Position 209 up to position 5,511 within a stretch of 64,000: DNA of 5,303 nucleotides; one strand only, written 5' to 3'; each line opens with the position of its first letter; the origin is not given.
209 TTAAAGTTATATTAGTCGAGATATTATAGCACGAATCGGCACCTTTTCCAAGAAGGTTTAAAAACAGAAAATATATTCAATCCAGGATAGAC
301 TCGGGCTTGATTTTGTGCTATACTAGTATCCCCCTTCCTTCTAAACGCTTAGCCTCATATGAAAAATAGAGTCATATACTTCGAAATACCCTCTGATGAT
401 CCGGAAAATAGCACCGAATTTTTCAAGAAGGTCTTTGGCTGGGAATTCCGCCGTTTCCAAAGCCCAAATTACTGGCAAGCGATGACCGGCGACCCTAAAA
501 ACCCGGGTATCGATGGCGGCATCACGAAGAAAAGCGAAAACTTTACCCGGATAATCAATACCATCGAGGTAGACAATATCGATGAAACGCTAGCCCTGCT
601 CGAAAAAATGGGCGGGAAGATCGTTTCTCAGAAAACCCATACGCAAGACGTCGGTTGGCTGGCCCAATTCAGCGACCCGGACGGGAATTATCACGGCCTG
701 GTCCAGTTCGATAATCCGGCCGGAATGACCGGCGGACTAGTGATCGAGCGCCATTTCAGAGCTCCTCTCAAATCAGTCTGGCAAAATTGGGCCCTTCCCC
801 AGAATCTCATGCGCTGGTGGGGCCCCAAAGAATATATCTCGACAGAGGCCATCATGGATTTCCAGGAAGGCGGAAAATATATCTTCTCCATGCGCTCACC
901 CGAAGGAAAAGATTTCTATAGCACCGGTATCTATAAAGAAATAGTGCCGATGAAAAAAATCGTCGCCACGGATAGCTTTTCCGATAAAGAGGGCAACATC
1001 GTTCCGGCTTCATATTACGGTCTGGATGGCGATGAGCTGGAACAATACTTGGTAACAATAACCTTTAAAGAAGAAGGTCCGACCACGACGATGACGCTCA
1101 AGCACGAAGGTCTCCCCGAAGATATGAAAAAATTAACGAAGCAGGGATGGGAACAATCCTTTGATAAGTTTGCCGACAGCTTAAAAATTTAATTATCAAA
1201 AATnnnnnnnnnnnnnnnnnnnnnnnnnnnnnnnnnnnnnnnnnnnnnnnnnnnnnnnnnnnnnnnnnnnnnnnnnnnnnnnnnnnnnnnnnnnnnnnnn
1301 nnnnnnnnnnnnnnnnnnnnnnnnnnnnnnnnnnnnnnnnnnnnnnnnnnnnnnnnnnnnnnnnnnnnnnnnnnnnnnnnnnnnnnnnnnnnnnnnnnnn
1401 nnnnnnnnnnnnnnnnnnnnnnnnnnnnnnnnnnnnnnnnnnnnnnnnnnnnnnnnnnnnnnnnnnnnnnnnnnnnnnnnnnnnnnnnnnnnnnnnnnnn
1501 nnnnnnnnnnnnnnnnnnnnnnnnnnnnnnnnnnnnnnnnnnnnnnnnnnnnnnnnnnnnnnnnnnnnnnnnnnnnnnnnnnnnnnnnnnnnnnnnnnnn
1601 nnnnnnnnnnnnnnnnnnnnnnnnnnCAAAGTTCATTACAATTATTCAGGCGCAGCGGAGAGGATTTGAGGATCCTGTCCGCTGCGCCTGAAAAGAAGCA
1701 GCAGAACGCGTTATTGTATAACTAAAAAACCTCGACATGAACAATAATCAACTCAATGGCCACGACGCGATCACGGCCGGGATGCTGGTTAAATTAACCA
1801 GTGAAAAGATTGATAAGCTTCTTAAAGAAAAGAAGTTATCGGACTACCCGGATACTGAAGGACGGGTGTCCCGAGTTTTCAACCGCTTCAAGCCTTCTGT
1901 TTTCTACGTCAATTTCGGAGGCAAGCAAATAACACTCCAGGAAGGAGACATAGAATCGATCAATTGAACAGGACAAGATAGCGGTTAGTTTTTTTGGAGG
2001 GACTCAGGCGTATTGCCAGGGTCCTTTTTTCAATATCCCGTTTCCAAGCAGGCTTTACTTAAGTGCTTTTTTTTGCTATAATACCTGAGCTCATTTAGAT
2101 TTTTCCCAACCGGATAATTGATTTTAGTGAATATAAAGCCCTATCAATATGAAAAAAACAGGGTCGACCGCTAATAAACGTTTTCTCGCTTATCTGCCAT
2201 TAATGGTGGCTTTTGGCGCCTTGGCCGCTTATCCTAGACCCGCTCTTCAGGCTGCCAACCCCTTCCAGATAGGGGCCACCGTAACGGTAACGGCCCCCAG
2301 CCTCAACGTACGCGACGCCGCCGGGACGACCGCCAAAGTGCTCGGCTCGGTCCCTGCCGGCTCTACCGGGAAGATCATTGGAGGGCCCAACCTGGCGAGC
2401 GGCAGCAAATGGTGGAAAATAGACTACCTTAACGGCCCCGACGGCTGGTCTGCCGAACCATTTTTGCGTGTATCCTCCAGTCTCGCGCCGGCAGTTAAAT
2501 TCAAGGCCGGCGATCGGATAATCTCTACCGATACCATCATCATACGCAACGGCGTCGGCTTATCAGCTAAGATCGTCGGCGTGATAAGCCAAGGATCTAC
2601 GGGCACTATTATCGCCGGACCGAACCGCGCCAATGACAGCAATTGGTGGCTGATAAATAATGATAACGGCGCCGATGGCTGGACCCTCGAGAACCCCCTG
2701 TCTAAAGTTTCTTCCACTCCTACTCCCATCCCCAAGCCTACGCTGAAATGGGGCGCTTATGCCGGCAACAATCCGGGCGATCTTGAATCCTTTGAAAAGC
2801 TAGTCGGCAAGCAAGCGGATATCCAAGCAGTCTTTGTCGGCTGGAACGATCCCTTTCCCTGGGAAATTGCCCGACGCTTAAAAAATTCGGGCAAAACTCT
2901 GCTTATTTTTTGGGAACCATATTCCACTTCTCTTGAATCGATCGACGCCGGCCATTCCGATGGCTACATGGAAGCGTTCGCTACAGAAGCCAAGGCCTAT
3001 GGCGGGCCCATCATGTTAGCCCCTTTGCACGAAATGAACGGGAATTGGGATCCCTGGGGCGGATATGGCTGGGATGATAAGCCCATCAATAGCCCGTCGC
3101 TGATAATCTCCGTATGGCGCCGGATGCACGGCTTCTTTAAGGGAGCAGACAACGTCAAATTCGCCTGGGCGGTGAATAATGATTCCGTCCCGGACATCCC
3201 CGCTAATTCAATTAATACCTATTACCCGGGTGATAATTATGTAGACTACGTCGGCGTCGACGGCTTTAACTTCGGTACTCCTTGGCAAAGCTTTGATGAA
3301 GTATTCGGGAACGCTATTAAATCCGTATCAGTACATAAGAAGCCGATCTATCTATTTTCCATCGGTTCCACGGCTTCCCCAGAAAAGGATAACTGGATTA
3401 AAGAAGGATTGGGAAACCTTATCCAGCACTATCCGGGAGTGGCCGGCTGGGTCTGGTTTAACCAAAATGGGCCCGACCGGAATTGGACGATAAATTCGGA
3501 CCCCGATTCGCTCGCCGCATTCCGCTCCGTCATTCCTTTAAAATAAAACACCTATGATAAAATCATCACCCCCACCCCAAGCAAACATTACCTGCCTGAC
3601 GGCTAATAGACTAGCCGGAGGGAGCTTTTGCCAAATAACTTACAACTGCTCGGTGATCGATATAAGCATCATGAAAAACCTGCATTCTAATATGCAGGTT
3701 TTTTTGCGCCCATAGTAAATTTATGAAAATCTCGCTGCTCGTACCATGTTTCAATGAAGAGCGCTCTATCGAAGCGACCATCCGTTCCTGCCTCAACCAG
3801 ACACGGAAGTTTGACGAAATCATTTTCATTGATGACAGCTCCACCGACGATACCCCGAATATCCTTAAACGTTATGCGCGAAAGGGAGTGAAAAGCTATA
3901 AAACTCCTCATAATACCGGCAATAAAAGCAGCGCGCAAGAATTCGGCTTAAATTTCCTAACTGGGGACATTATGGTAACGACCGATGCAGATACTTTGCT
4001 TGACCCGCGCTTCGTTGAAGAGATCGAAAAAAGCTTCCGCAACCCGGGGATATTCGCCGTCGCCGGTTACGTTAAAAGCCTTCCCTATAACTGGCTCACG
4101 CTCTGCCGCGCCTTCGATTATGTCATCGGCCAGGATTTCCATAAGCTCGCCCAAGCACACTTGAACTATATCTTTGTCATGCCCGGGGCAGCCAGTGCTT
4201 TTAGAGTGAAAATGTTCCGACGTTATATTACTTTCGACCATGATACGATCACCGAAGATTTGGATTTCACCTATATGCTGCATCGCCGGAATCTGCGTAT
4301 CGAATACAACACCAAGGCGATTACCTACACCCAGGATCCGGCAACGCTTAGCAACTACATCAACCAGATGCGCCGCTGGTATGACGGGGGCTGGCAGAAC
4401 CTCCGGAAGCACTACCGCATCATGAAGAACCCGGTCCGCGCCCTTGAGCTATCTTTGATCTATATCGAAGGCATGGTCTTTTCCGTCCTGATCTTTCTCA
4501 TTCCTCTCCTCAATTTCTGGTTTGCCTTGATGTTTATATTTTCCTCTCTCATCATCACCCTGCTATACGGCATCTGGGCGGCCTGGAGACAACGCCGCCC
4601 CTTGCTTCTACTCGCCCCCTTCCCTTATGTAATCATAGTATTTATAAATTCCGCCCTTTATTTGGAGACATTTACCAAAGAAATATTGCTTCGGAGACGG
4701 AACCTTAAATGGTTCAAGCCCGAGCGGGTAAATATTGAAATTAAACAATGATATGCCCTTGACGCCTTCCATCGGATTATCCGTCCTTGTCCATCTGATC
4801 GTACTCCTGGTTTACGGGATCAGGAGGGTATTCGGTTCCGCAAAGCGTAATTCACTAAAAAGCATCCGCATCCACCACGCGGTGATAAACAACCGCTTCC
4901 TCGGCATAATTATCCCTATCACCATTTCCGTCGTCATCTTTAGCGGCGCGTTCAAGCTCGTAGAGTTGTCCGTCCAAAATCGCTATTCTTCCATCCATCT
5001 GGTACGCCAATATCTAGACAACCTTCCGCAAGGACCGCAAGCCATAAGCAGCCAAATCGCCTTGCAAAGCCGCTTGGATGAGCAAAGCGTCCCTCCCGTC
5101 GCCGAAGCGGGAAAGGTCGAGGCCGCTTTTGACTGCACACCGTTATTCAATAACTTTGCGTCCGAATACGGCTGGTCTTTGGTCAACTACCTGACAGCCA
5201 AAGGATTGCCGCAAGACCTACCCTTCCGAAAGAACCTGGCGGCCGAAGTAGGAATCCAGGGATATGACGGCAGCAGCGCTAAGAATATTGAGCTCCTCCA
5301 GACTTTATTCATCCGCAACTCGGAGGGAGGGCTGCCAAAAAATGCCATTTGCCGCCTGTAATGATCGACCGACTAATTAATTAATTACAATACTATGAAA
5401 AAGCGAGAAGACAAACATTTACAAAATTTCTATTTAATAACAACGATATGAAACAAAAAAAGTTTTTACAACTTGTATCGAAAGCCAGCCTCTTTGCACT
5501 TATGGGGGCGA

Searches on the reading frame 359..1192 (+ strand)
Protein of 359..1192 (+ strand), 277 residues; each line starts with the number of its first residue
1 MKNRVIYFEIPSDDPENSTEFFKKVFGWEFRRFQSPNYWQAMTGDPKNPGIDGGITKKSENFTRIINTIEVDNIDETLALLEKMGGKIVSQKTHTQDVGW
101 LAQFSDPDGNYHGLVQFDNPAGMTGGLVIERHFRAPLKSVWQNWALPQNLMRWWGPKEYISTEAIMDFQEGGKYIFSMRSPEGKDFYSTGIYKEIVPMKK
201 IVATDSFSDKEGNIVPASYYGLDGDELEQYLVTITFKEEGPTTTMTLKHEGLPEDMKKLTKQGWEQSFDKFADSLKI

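Call 33: find_encoding_contigs(protein=window:359-1192:+, flank=10000, max_places=1)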
Protein window:359-1192:+ (277 aa): no gene with exactly this product is on record in the collection.

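Call 37: search_protein_families(library=pfam, proteins=[window:359-1192:+], max_evalue=0.001)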
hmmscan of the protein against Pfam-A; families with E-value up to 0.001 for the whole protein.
window:359-1192:+ (277 aa): 4 families
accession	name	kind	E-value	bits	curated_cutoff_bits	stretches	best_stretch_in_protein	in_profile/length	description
PF08327.17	AHSA1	-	2.2e-26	93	22.1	1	135-275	2-124/125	Activator of Hsp90 ATPase homolog 1-like protein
PF00903.31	Glyoxalase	-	8.2e-08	33.1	20.6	1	7-110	4-117/121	Glyoxalase/Bleomycin resistance protein/Dioxygenase superfamily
PF22677.2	Ble-like_N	-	8.7e-08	32.2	24.5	1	4-38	1-35/41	Bleomycin resistance protein-like N-terminal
PF18029.7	Glyoxalase_6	-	6.1e-05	24.1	23.6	1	12-111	6-102/106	Glyoxalase-like domain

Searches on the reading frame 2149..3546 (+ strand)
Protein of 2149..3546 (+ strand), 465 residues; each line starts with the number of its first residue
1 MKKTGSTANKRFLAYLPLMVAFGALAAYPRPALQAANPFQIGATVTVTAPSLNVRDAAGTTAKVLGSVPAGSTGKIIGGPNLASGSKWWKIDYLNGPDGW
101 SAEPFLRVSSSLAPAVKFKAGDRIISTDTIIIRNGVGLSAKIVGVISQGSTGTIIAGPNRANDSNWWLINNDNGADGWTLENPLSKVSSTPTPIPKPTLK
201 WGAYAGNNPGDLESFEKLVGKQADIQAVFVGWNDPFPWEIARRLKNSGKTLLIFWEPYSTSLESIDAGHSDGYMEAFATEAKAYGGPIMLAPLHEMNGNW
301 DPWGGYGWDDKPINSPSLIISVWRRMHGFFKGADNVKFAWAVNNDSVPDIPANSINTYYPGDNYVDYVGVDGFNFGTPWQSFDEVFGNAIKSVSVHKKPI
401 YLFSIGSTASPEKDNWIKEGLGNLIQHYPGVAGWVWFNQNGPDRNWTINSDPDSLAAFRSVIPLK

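Call 8: search_protein_families(library=pfam, proteins=[window:2149-3546:+], max_evalue=0.001)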
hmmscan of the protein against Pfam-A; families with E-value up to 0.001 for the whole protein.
window:2149-3546:+ (465 aa): 2 families
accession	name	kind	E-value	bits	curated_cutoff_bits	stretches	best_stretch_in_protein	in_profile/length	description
PF08239.17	SH3_3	-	1.4e-13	51.3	27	1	51-104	2-51/54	Bacterial SH3 domain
PF02156.21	Glyco_hydro_26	-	6.3e-11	42.6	20.2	1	284-374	149-231/311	Glycosyl hydrolase family 26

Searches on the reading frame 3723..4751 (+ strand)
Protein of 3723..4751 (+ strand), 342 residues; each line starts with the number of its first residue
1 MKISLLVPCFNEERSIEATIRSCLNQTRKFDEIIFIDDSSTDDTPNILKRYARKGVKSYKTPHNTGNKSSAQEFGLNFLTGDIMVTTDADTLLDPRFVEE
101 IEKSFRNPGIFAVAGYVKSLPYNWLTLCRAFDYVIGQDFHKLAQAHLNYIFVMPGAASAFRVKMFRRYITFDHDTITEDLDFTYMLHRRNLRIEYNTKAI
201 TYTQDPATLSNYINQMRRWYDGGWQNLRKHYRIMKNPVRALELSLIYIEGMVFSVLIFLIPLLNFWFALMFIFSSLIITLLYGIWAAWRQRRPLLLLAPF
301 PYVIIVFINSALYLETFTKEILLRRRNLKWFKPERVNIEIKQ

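Call 37: search_protein_families(library=pfam, proteins=[window:3723-4751:+], max_evalue=0.001)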
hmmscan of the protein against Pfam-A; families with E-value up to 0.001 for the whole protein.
window:3723-4751:+ (342 aa): 7 families
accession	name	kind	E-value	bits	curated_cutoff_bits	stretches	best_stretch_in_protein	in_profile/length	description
PF00535.33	Glycos_transf_2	-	4.3e-27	95.5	23.3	1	4-167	1-166/168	Glycosyl transferase family 2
PF13641.12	Glyco_tranf_2_3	-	6.4e-26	92.2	27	1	3-222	3-230/230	Glycosyltransferase like family 2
PF13632.12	Glyco_trans_2_3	-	8.5e-19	68.6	27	1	85-285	3-197/198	Glycosyl transferase family group 2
PF13506.12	Glyco_transf_21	-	6.7e-06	26.1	21.7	1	67-219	17-172/174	Glycosyl transferase family 21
PF10111.15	Glyco_tranf_2_2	-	1.5e-05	25.1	27.3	1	5-220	2-232/276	Glycosyltransferase like family 2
PF13704.12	Glyco_tranf_2_4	-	6.1e-05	23.9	27.5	1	11-95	2-86/98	Glycosyl transferase family 2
PF03142.21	Chitin_synth_2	-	0.00026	20.2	27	0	82-164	203-288/527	Chitin synthase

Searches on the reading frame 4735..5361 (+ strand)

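Call 92: search_protein_families(library=pfam, proteins=[window:4735-5361:+], max_evalue=0.01)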
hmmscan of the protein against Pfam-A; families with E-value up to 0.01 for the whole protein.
window:4735-5361:+ (208 aa): 1 family
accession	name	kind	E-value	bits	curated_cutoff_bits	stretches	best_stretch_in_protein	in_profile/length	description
PF12200.13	DUF3597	-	0.00019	22.4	29.8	1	127-192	50-116/127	Domain of unknown function (DUF3597)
